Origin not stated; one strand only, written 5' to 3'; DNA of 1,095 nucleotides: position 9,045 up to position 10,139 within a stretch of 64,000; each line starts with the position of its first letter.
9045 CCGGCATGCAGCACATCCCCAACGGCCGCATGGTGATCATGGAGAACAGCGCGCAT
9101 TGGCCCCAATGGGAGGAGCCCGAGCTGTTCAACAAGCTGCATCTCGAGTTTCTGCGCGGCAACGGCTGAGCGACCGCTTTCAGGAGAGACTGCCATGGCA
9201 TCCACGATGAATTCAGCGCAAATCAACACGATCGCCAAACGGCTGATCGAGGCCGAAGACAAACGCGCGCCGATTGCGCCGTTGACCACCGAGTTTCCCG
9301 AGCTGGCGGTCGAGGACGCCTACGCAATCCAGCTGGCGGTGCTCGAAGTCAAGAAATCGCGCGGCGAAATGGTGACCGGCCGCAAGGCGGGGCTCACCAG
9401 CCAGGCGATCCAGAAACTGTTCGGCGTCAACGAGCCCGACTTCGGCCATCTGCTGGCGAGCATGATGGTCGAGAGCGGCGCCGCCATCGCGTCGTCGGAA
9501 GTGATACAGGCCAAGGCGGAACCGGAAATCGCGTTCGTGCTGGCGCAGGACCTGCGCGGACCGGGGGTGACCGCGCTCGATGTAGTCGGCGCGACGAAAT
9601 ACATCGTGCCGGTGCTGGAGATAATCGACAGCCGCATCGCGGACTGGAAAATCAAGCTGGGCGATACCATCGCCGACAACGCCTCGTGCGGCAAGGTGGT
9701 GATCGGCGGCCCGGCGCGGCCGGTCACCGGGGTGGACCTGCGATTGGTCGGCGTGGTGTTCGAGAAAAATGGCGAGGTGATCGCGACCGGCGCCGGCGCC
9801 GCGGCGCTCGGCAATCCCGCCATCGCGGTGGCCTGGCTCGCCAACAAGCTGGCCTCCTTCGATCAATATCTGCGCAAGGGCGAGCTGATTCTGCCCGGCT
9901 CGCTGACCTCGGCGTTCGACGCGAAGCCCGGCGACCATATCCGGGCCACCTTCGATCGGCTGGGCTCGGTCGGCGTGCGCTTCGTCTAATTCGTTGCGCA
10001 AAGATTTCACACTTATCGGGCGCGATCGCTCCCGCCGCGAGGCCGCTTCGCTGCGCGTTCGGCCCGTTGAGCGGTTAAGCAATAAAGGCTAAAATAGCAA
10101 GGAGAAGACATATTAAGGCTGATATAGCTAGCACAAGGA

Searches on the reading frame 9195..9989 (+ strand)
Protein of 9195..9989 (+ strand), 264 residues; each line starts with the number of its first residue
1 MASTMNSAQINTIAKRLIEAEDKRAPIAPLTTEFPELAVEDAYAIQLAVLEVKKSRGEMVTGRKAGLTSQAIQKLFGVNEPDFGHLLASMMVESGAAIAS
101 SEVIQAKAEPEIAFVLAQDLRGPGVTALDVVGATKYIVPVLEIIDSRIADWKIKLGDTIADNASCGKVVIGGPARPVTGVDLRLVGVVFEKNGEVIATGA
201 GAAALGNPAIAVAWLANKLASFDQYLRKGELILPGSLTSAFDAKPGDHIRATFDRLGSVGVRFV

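Call 33: find_encoding_contigs(protein=window:9195-9989:+, flank=10000, max_places=1)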
Protein window:9195-9989:+ (264 aa): 8 contigs read that carry it; 1 place shown.
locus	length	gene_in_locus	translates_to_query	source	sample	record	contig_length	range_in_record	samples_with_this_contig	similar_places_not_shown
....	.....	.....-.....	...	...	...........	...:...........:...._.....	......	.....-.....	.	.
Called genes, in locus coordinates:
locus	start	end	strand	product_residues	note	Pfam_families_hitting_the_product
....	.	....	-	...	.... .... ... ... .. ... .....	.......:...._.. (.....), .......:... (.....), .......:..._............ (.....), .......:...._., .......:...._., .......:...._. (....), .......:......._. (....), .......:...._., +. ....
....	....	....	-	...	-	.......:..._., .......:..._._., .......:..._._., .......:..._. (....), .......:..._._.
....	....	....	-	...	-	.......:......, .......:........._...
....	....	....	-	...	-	-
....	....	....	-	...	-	-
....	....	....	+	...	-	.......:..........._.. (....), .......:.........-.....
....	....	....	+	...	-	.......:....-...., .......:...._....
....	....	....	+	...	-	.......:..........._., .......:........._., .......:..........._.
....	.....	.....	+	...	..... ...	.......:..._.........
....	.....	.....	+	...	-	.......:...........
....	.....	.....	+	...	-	-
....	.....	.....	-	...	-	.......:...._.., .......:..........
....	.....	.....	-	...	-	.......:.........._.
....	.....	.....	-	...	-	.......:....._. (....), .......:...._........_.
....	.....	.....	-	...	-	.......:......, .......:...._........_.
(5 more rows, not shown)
